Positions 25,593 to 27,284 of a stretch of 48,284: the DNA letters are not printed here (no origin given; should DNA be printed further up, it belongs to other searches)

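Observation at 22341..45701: A candidate catabolic island for glycine-betaine-type methylated osmolytes, built from BCCT carriers, two GcvT-fold demethylases, ETF and a complete THF C1-oxidation set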

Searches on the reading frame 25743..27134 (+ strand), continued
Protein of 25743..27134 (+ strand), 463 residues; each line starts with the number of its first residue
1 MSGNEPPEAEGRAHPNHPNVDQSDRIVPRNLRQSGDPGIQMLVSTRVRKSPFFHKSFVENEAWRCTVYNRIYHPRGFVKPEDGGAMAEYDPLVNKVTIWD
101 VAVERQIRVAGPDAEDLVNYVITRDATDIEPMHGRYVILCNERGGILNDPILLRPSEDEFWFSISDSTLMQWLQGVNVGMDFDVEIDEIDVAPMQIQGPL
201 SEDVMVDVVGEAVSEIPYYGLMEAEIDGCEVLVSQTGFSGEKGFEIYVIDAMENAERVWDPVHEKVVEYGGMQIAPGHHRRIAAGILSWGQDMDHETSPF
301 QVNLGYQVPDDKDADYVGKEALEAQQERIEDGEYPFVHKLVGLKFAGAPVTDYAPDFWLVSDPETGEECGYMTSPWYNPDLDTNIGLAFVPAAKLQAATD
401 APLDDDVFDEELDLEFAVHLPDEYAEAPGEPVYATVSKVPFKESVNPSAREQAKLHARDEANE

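Call 77: find_encoding_contigs(protein=P0430, flank=10000, max_places=1)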
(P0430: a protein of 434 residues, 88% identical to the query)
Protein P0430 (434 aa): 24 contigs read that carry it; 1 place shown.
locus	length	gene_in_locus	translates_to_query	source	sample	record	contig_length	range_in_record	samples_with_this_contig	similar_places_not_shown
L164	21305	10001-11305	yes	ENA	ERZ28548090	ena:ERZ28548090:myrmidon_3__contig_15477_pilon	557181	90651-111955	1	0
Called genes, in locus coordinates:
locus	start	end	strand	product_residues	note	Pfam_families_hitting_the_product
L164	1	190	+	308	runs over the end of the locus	PF02951:GSH-S_N, PF14398:ATPgrasp_YheCD, PF02955:GSH-S_ATP, PF08443:RimK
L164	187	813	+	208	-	PF03544:TonB_C (weak)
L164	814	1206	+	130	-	PF03652:RuvX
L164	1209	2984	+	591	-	PF01807:Zn_ribbon_DnaG, PF08275:DNAG_N, PF01751:Toprim, PF13155:Toprim_2, PF13362:Toprim_3 (weak), PF13662:Toprim_4, PF10410:DnaB_bind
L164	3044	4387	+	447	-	PF03979:Sigma70_r1_1, PF00140:Sigma70_r1_2, PF04546:Sigma70_ner, PF04542:Sigma70_r2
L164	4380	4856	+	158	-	PF04539:Sigma70_r3, PF04545:Sigma70_r4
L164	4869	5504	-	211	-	PF10707:YrbL-PhoP_reg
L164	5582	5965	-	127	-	-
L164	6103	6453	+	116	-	-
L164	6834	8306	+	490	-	PF16656:Pur_ac_phosph_N, PF00149:Metallophos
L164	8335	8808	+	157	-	-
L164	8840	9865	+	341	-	PF10340:Say1_Mug180 (weak), PF20434:BD-FAE, PF07859:Abhydrolase_3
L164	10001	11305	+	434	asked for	PF01571:GCV_T, PF08669:GCV_T_C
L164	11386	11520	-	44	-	-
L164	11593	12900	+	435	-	PF13167:GTP-bdg_N, PF16360:GTP-bdg_M, PF01926:MMR_HSR1, PF16897:MMR_HSR1_Xtn (weak)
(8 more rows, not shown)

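Call 78: find_encoding_contigs(protein=P0351, flank=10000, max_places=1)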
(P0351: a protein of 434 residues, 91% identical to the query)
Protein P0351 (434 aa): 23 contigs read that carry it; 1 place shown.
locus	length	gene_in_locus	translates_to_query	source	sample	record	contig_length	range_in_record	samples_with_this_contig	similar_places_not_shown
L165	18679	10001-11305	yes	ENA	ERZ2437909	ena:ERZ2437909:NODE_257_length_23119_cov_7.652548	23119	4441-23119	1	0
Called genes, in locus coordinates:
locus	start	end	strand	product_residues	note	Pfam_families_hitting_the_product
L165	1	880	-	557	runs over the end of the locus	PF01268:FTHFS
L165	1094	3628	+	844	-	PF07715:Plug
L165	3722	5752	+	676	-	PF07719:TPR_2 (faint), PF12569:NatA_aux_su (faint), PF12895:ANAPC3 (faint), PF13428:TPR_14 (faint), PF13181:TPR_8 (weak), PF23914:TPR_CcmH_CycH (weak), PF00685:Sulfotransfer_1, PF13469:Sulfotransfer_3, +14 more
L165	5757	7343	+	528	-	PF02028:BCCT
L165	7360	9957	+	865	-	PF01266:DAO, PF16350:FAO_M, PF01571:GCV_T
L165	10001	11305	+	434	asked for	PF01571:GCV_T, PF08669:GCV_T_C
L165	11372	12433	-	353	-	PF06155:GBBH-like_N, PF02668:TauD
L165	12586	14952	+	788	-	PF07715:Plug, PF00593:TonB_dep_Rec_b-barrel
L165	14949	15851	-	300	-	PF02574:S-methyl_trans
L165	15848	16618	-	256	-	PF12146:Hydrolase_4, PF00561:Abhydrolase_1, PF12697:Abhydrolase_6, PF00975:Thioesterase (weak)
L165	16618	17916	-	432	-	PF01053:Cys_Met_Meta_PP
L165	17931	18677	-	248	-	?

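Call 83: find_homologous_proteins(query=L133:9869-11278:+, max_evalue=1e-30)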
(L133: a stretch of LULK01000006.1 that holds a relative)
Query L133:9869-11278:+ (469 aa): 5675 proteins with E <= 1e-30 among 8000 candidates; the best 120 are listed.
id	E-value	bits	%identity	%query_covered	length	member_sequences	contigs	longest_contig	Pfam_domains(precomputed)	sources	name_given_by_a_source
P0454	0.0e+0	1074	97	100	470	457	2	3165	PF01571.27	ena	-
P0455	2.9e-296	1001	93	96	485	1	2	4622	PF01571.27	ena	-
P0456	6.0e-296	1000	92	96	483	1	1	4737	PF01571.27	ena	-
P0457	7.0e-296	1000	91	97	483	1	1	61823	PF01571.27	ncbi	-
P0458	1.6e-295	998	92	97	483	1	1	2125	PF01571.27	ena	-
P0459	2.8e-295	998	92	96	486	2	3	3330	PF01571.27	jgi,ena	-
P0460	6.4e-295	996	92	96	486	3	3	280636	PF01571.27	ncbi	-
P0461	8.7e-295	996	92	96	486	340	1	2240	PF01571.27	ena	-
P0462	2.5e-294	994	90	99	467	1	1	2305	PF01571.27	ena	-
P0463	2.6e-294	994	92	96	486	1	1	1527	PF01571.27,PF08669.18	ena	-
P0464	3.0e-294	994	91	97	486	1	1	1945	PF01571.27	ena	-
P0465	2.5e-293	991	92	96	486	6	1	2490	PF01571.27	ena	-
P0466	2.6e-293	991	92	96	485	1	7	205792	PF01571.27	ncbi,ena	-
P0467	3.1e-293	991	92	96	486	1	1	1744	PF01571.27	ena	-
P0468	4.1e-293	990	92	96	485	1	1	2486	PF01571.27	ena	-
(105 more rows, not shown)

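Call 95: predict_structure(alignment_id=A2)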
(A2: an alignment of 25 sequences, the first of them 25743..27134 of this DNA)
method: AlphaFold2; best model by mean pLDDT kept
length: 463 residues; sequences in the alignment: 25
mean_pLDDT: 67.3   pTM: 0.68
mean pLDDT of the five models: 67.3, 62.7, 61.2, 56.9, 56.5
residues with pLDDT >= 90: 91; 70-90: 162; 50-70: 77; < 50: 133
segments of 3 or more residues with pLDDT < 50: 1-48, 63-85, 142-145, 277-319, 448-451, 454-458, 460-463
pLDDT, mean of each block of 10 residues (from residue 1): 32 29 25 27 44 65 43 37 48 77 76 90 80 81 52 92 72 77 89 85 94 89 95 75 85 88 92 58 31 38 33 42 64 74 87 70 87 78 84 86 72 88 86 85 54 48 49
secondary structure, 60 per line:
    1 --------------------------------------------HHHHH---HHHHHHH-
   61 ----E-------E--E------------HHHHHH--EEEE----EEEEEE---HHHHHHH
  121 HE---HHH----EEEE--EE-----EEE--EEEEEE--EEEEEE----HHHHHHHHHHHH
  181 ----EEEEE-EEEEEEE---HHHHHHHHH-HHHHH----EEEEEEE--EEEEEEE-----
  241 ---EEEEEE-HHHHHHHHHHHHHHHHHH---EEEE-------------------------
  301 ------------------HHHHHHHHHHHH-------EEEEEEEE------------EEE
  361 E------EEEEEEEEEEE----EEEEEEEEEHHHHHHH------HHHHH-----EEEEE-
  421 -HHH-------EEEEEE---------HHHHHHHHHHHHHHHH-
elements in order: H45-49 H53-59 H89-94 E97-100 E105-110 H114-121 E133-136 E146-148 E151-156 E159-164 H169-180 E185-189 E191-197 H201-209 H211-215 E220-226 E229-235 E244-249 H251-268 E272-275 H319-330 E338-345 E358-361 E368-378 E383-391 H392-398 H405-409 E415-419 E432-437 H447-462

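Call 97: fold_search(model_id=the predicted structure, library=pdb)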
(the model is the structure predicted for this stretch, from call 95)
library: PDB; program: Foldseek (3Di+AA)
matches with E <= 10: 993; with E <= 0.001: 57
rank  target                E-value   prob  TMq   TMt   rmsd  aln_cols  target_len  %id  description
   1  3tfh_A                1.2e-25  1.00  0.48  0.59  14.7       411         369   25  DMSP-dependent demethylase from P. ubique - apo (released 2011-12-28)
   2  1woo                  1.5e-25  1.00  0.42  0.53  14.7       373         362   26  Crystal structure of T-protein of the Glycine Cleavage System (released 2004-09-07)
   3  1yx2_A                1.9e-25  1.00  0.42  0.54  15.6       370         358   23  Crystal Structure of the Probable Aminomethyltransferase from Bacillus subtilis (released 2005-04-05)
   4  1yx2_B                3.2e-25  1.00  0.42  0.52  15.7       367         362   23  Crystal Structure of the Probable Aminomethyltransferase from Bacillus subtilis (released 2005-04-05)
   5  1wos                  4.0e-25  1.00  0.45  0.57  14.6       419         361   25  Crystal Structure of T-protein of the Glycine Cleavage System (released 2004-09-07)
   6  1v5v_A                1.2e-24  1.00  0.42  0.48  14.8       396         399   24  Crystal Structure of a Component of Glycine Cleavage System: T-protein from Pyrococcus horikoshii OT3 at 1.5 A Resolut (released 2004-10-26)
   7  4pab_A                7.4e-23  1.00  0.43  0.25  18.7       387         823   19  Crystal structure of the precursor form of rat DMGDH complexed with tetrahydrofolate (released 2014-06-18)
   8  4pab_B                2.6e-22  1.00  0.42  0.25  18.8       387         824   19  Crystal structure of the precursor form of rat DMGDH complexed with tetrahydrofolate (released 2014-06-18)
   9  4p9s_A                3.9e-22  1.00  0.42  0.25  17.0       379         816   19  Crystal structure of the mature form of rat DMGDH (released 2014-06-18)
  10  1vrq_A                4.1e-22  1.00  0.43  0.22  14.0       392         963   21  Crystal Structure of Heterotetrameric Sarcosine Oxidase from Corynebacterium sp. U-96 in complex with Folinic Acid (released 2005-07-05)
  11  1wsr_A                1.4e-21  1.00  0.40  0.48  15.4       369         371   22  Crystal Structure of Human T-protein of Glycine Cleavage System (released 2005-08-16)
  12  5l46_B                2.0e-21  1.00  0.42  0.25  15.6       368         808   19  Crystal structure of human dimethylglycine-dehydrogenase (released 2016-08-17)
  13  2gag_A                3.4e-21  1.00  0.42  0.22  14.5       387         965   22  Heteroteterameric sarcosine: structure of a diflavin metaloenzyme at 1.85 a resolution (released 2006-08-08)
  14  5l46_A                6.8e-21  1.00  0.42  0.25  15.6       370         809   19  Crystal structure of human dimethylglycine-dehydrogenase (released 2016-08-17)
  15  3gir                  6.8e-21  1.00  0.40  0.49  15.4       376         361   22  Crystal structure of glycine cleavage system aminomethyltransferase T from Bartonella henselae (released 2009-03-17)
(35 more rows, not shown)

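Call 98: search_protein_families(library=pfam, proteins=[L004:7963-8349:+, L045:17524-18288:+, L068:1520-2569:+, L068:2648-3160:+, L061:15017-15994:-, L055:17077-17577:+, L059:17799-18365:+, L044:13753-14709:-, L039:7359-8234:+, L055:18520-19587:-], max_evalue=0.001)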
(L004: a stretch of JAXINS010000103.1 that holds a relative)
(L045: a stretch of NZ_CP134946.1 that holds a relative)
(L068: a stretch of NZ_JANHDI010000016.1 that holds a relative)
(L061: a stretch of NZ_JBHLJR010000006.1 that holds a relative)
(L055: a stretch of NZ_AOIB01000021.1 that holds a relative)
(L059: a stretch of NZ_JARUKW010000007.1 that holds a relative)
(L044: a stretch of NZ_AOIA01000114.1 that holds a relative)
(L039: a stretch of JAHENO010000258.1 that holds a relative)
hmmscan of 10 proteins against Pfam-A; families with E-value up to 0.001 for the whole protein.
L004:7963-8349:+ (128 aa): 1 family
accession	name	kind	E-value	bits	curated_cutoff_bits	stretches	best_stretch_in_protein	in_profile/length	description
PF14472.11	DUF4429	-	0.00085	20.3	25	0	55-119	25-94/95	Domain of unknown function (DUF4429)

L045:17524-18288:+ (254 aa): 1 family
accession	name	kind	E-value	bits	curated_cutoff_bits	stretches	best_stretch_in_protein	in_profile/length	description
PF02633.19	Creatininase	-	1.3e-69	234.7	31.3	1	16-240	4-238/238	Creatinine amidohydrolase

L068:1520-2569:+ (349 aa): 3 families
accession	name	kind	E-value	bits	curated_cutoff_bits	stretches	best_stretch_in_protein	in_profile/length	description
PF16868.10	NMT1_3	-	1.2e-63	215.8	27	1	73-347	3-285/289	NMT1-like family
PF09084.16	NMT1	-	8.1e-07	29.6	20.5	1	142-238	56-155/216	NMT1/THI5 like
PF12974.12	Phosphonate-bd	-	3.2e-05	23.9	27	1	91-313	23-214/242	ABC transporter, phosphonate, periplasmic substrate-binding protein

L068:2648-3160:+ (170 aa): 1 family
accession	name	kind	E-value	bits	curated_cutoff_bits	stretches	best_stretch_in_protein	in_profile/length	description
PF08905.16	DUF1850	-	2.6e-23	82.6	27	1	62-147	2-87/87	Domain of unknown function (DUF1850)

L061:15017-15994:- (325 aa): 5 families
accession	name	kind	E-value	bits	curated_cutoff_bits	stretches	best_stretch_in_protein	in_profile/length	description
PF01596.23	Methyltransf_3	-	7.2e-21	74.9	22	1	134-323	27-203/204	O-methyltransferase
PF13578.12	Methyltransf_24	-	9.2e-15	55.9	26.3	1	157-256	2-104/105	Methyltransferase domain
PF13847.12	Methyltransf_31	-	1.8e-06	28.1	27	1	152-233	4-85/145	Methyltransferase domain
PF13649.12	Methyltransf_25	-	3.1e-06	28.2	27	1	155-231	1-73/97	Methyltransferase domain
PF08242.18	Methyltransf_12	-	0.00019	22.5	30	1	157-228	2-71/98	Methyltransferase domain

L055:17077-17577:+ (166 aa): 0 families

L059:17799-18365:+ (188 aa): 0 families

L044:13753-14709:- (318 aa): 2 families
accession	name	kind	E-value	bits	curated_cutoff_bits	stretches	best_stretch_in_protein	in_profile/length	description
PF24827.1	AstE_AspA_cat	-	1.2e-24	87.4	25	1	35-221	1-189/192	Succinylglutamate desuccinylase/Aspartoacylase catalytic domain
PF16886.11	ATP-synt_ab_Xtn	-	0.00045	20.4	25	0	250-313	5-68/88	ATPsynthase alpha/beta subunit barrel-sandwich domain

L039:7359-8234:+ (291 aa): 4 families
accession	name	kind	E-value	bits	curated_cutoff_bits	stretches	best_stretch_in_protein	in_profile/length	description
PF13561.12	adh_short_C2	-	1.5e-33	116.7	27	1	46-289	1-234/236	Enoyl-(Acyl carrier protein) reductase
PF00106.31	adh_short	-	1.5e-28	100.1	26.6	1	40-224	1-185/195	short chain dehydrogenase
PF23441.1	SDR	-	0.00039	20.3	27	1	41-235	9-208/258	SDR-like rossmann domain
PF08659.16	KR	-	0.00085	19.7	22.6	0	42-139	3-103/180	KR domain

L055:18520-19587:- (355 aa): 1 family
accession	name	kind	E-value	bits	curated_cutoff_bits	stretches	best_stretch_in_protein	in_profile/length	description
PF00892.27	EamA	-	2.3e-38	132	28.2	2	154-288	3-132/135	EamA-like transporter family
